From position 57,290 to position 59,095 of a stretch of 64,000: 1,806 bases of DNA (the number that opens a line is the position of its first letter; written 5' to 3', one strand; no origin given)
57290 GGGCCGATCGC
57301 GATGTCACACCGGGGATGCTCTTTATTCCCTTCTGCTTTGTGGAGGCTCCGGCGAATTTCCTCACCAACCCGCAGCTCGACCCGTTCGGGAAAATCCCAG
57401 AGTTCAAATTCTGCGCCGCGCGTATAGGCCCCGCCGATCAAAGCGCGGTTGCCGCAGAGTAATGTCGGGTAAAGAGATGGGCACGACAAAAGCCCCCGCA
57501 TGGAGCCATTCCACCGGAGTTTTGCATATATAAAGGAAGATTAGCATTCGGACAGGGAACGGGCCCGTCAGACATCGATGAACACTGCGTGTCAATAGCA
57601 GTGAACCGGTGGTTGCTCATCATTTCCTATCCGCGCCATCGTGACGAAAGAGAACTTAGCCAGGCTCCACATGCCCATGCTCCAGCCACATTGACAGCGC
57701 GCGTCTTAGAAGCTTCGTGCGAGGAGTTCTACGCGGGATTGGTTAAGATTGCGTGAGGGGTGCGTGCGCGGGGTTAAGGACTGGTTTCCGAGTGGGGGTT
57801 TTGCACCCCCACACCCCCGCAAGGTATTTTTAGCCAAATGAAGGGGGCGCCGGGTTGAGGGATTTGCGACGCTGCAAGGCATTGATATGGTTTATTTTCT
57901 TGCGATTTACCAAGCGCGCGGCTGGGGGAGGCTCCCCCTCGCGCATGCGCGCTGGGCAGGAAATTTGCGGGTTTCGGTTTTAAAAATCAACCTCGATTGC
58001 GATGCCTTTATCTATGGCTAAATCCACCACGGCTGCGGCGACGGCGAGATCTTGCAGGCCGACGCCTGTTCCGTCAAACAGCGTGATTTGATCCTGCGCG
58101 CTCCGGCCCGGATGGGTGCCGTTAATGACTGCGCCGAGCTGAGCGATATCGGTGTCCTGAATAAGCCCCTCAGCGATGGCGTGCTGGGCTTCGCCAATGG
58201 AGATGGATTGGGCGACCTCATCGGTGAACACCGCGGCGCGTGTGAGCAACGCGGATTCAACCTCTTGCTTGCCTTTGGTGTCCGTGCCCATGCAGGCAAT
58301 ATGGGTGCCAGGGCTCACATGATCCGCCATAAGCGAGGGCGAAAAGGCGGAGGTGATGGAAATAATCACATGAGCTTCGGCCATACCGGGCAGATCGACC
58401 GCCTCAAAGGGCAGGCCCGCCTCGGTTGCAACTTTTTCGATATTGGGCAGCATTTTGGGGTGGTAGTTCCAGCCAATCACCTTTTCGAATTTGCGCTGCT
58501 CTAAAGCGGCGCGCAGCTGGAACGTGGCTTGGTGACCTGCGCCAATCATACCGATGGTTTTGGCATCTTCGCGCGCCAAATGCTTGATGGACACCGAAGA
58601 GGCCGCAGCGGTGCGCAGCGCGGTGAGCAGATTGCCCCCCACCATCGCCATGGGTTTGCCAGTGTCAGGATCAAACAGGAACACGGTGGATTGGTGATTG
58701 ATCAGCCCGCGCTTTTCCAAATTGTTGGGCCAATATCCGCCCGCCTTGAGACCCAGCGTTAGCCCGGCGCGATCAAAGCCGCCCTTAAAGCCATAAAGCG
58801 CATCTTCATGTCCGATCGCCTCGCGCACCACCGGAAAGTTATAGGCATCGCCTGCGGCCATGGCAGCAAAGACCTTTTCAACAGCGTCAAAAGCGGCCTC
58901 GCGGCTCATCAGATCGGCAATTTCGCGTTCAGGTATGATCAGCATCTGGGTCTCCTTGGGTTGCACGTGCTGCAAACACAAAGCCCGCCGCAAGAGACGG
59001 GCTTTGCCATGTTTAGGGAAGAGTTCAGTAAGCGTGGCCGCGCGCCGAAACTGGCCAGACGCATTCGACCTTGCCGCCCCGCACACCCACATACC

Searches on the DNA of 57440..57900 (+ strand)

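Call 56: search_dna_similar(query=window:57788-57856:+, collection=plasmids, mode=distant, max_evalue=10, max_rows=25)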
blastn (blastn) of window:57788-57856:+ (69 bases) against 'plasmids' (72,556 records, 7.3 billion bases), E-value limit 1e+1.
Records with a match: 12; places in all: 14; records where one place covers at least 80% of the query: 1.
Best place of each record, by identity: 95-99% 2; 90-95% 3; 80-90% 7.
By first word of the organism name: Thermus 3; Rhizobium 2; Paracoccus 1; Ruegeria 1; Loktanella 1; Sagittula 1; Paraoerskovia 1; Neorhizobium 1; Citrobacter 1.
By predicted mobility (MOB-suite, as given by PLSDB): non-mobilizable 12.
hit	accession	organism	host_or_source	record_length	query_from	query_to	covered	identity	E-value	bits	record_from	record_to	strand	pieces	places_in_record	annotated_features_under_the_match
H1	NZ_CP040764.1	Paracoccus liaowanqingii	Tibetan antelope,cell culture,feces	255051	3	59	83%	86.2%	4e-8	63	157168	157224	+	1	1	none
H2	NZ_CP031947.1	Ruegeria sp. AD91A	-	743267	19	58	58%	85.0%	4e-2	44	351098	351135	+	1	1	none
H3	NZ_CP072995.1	Loktanella salsilacus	-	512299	19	60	61%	81.0%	2e+0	38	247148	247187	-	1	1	none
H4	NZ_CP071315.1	Rhizobium sp. X9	cell culture,polluted mud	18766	4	44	59%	80.5%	5e-1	39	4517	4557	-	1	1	none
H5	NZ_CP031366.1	Rhizobium sp. ZX09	cell culture,soil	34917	4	44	59%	80.5%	5e-1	39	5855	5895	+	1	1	none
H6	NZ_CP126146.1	Sagittula sp. MA-2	Cell culture,Coastal seawater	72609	30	69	58%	81.4%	6e+0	37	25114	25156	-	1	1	none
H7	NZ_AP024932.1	Thermus thermophilus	-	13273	7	33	39%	92.6%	2e+0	38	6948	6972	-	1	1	none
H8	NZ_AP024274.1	Thermus thermophilus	-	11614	7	33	39%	92.6%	2e+0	38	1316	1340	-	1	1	none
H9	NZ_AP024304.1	Thermus thermophilus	-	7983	7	33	39%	92.6%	2e+0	38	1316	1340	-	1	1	none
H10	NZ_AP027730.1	Paraoerskovia sediminicola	cell culture,Sea sediment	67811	5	33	42%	86.2%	6e+0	36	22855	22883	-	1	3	none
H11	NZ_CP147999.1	Neorhizobium sp. EC2-8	-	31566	19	42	35%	95.8%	6e+0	37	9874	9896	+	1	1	none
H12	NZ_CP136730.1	Citrobacter braakii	Homo sapiens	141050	31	52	32%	95.5%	6e+0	37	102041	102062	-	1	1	none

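Call 57: get_annotated_region(hit=H1, flank=1500)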
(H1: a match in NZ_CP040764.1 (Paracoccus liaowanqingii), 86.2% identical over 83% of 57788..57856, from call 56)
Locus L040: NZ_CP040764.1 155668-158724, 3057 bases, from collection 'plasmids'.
description: Paracoccus liaowanqingii strain 2251 plasmid unnamed3, complete sequence
organism: Paracoccus liaowanqingii (NCBI taxid 2560053)
taxonomy: Bacteria; Pseudomonadota; Alphaproteobacteria; Rhodobacterales; Paracoccaceae; Paracoccus; Paracoccus liaowanqingii
host: -; source: Tibetan antelope,cell culture,feces; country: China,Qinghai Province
typing (MOB-suite, as given by PLSDB): non-mobilizable
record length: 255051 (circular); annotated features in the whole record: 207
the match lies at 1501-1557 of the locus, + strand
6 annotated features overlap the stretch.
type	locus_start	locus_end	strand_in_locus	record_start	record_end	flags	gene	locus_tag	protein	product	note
CDS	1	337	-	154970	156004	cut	-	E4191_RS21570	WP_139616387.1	DUF3618 domain-containing protein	-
CDS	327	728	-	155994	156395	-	-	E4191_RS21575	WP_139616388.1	phage holin family protein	-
CDS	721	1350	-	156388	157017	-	-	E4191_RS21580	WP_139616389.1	hypothetical protein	-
CDS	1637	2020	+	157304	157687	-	-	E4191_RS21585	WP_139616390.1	DUF1622 domain-containing protein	-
CDS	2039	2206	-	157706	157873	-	-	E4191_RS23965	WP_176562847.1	hypothetical protein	-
CDS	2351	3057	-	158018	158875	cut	-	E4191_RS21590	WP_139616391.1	SDR family oxidoreductase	-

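Call 58: get_annotated_region(hit=H2, flank=1500)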
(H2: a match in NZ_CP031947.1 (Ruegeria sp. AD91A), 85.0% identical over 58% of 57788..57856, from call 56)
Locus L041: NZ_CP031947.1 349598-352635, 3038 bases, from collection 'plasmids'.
description: Ruegeria sp. AD91A plasmid unnamed1, complete sequence
organism: Ruegeria sp. AD91A (NCBI taxid 2293862)
taxonomy: Bacteria; Pseudomonadota; Alphaproteobacteria; Rhodobacterales; Roseobacteraceae; Ruegeria; Ruegeria sp. AD91A
host: -; source: -; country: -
typing (MOB-suite, as given by PLSDB): non-mobilizable
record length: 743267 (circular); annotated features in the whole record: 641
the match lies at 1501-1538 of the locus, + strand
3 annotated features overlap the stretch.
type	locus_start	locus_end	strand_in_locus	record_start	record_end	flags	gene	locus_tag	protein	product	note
CDS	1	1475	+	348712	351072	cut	-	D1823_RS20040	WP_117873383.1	xanthine dehydrogenase family protein molybdopterin-binding subunit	-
CDS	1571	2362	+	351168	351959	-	-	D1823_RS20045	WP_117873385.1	xanthine dehydrogenase family protein subunit M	-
CDS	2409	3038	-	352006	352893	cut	-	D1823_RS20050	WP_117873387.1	FAD:protein FMN transferase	GO:0017013 - protein flavinylation [Evidence IEA]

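Call 60: get_annotated_region(hit=H3, flank=600)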
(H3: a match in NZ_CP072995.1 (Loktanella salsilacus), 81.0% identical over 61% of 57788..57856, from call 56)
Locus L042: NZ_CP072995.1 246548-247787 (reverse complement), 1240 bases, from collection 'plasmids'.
description: Loktanella salsilacus strain 1A07899 plasmid plas1, complete sequence
organism: Loktanella salsilacus (NCBI taxid 195913)
taxonomy: Bacteria; Pseudomonadota; Alphaproteobacteria; Rhodobacterales; Roseobacteraceae; Loktanella; Loktanella salsilacus
host: -; source: -; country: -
typing (MOB-suite, as given by PLSDB): non-mobilizable
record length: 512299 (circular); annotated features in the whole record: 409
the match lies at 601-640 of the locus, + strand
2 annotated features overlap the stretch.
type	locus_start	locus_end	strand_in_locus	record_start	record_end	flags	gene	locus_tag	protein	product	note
CDS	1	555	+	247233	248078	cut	-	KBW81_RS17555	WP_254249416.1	fumarylacetoacetate hydrolase family protein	-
CDS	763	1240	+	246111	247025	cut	-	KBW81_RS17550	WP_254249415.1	calcium/sodium antiporter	GO:0098662 - inorganic cation transmembrane transport [Evidence IEA]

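Call 61: get_annotated_region(hit=H6, flank=600)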
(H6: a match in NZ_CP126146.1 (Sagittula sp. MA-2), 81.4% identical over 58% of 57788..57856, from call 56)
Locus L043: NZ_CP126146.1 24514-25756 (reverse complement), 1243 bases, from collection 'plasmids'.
description: Sagittula sp. MA-2 plasmid p1, complete sequence
organism: Sagittula sp. MA-2 (NCBI taxid 3048007)
taxonomy: Bacteria; Pseudomonadota; Alphaproteobacteria; Rhodobacterales; Roseobacteraceae; Sagittula; Sagittula sp. MA-2
host: -; source: Cell culture,Coastal seawater; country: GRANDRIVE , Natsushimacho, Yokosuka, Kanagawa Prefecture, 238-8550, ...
typing (MOB-suite, as given by PLSDB): non-mobilizable
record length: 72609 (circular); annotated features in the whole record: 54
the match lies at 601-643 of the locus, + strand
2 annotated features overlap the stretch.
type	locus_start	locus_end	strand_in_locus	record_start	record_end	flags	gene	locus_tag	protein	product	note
CDS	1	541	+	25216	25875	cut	-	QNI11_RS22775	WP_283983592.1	ABC transporter ATP-binding protein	-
CDS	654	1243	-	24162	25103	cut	-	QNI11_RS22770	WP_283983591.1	glycosyltransferase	-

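Call 68: search_rna_families(source=window, start=57440, end=57900, threshold=evalue, max_evalue=10)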
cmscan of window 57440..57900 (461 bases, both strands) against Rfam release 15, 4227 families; matches with E-value up to 10: 6.
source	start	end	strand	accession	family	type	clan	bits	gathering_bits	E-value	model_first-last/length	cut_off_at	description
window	57567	57625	-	RF01147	sR12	Gene; snRNA; snoRNA; CD-box;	-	15.6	38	0.65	1-52/52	no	Small nucleolar RNA sR12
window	57670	57734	-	RF03009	malK-III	Cis-reg;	-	14.7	50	2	1-94/94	no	malK-III RNA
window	57782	57858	-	RF00233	Tymo_tRNA-like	Cis-reg;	-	12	40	6.1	1-84/84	no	Tymovirus/Pomovirus/Furovirus tRNA-like 3' UTR element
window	57612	57627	-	RF01133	sR3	Gene; snRNA; snoRNA; CD-box;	-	10.7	41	2.8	1-55/55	no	Small nucleolar RNA sR3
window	57584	57627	-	RF01128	sR43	Gene; snRNA; snoRNA; CD-box;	-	9.3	45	9.8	1-56/56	no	Small nucleolar RNA sR42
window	57614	57627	-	RF01119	sR32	Gene; snRNA; snoRNA; CD-box;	-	9.2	40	6.8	1-57/57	no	Small nucleolar RNA sR32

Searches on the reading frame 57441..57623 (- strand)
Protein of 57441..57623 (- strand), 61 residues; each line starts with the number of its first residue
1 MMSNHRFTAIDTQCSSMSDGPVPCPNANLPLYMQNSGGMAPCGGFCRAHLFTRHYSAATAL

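Call 76: search_protein_representatives(protein=window:57441-57623:-)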
Query: 61 residues. Proteins with E-value up to 0.001 (for the whole library): 3; up to 1e-10: 0; up to 1e-30: 0. The best 3 are listed.
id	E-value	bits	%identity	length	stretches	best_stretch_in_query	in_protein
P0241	1.0e-04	38.0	37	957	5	13-41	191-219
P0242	3.0e-04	36.6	31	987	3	29-60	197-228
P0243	4.7e-04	35.9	39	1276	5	20-39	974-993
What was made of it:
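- The latter gave only three E~1e-4 multi-stretch hits to 950-1280 aa proteins (call 76).
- Tried and rejected: A full HMMER scan of the 61-aa ORF gave only compositional hits (call 76).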

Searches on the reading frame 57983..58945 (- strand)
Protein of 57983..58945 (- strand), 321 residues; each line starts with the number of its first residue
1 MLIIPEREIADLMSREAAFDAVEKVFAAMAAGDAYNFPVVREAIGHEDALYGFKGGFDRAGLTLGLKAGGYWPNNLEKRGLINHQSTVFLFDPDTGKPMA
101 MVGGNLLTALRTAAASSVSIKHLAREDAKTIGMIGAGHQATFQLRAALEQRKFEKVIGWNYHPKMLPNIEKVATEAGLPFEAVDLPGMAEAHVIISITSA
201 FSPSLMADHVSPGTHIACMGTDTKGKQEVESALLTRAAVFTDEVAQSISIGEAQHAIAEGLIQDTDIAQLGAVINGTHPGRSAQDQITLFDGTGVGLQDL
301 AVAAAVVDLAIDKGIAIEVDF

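Call 45: find_homologous_proteins(query=window:57983-58945:-, max_evalue=1e-80)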
Query window:57983-58945:- (321 aa): 7762 proteins with E <= 1e-80 among 8000 candidates; the best 120 are listed.
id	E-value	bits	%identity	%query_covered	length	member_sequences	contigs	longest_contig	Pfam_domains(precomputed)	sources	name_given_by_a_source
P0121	9.4e-206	700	100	100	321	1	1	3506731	PF02423.22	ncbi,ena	-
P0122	7.9e-188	641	89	100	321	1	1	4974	PF02423.22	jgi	jgi:ornithine cyclodeaminase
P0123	8.0e-188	641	90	100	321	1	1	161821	PF02423.22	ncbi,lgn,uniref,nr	ncbi:iminosuccinate reductase BhcD [Ruegeria marina]|uniref:Ornithine cyclodeaminase n=1 Tax=Ruegeri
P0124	1.8e-187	640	89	100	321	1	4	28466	PF02423.22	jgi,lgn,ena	jgi:ornithine cyclodeaminase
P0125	2.0e-187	640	91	100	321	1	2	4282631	PF02423.22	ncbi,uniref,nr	ncbi:ornithine cyclodeaminase family protein [Sulfitobacter sp. JBTF-M27]|uniref:Ornithine cyclodeam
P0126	2.1e-187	640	90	100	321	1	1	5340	PF02423.22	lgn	-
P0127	4.7e-187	639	90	100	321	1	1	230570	PF02423.22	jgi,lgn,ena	-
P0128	6.5e-187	638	91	100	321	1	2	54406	PF02423.22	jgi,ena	-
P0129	1.2e-186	637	88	100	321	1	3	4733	PF02423.22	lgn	-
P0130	1.5e-186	637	90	100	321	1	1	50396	PF02423.22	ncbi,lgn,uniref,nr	ncbi:iminosuccinate reductase BhcD [Antarctobacter heliothermus]|uniref:Ornithine cyclodeaminase n=1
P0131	1.7e-186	637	89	100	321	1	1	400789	PF02423.22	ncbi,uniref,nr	ncbi:iminosuccinate reductase BhcD [Ruegeria arenilitoris]|uniref:iminosuccinate reductase BhcD n=1 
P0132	2.0e-186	637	89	100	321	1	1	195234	PF02423.22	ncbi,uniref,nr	ncbi:ornithine cyclodeaminase family protein [Halocynthiibacter sp. C4]|uniref:iminosuccinate reduct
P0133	2.0e-186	637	90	100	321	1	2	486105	PF02423.22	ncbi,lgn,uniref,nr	ncbi:ornithine cyclodeaminase [Sagittula marina]|uniref:Ornithine cyclodeaminase n=1 Tax=Sagittula m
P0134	2.0e-186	637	89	100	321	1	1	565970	PF02423.22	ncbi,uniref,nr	ncbi:iminosuccinate reductase BhcD [Loktanella sp. Alg231-35]|uniref:iminosuccinate reductase BhcD n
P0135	2.2e-186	636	90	100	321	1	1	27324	PF02423.22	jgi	-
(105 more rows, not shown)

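Call 46: find_encoding_contigs(protein=P0122, flank=5000, max_places=3)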
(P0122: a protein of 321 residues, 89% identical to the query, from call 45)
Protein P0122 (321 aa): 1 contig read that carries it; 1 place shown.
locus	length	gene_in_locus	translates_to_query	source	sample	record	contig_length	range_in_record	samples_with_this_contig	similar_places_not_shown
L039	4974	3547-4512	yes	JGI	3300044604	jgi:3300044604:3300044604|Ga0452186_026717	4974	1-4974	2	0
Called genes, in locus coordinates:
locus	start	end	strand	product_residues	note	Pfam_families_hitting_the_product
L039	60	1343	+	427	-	PF01266:DAO, PF01494:FAD_binding_3 (faint), PF03486:HI0933_like (faint), PF07992:Pyr_redox_2 (faint), PF13450:NAD_binding_8 (weak)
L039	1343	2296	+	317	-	PF00291:PALP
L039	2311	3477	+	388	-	PF01168:Ala_racemase_N, PF14031:D-ser_dehydrat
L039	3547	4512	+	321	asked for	PF02423:OCD_Mu_crystall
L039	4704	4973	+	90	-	?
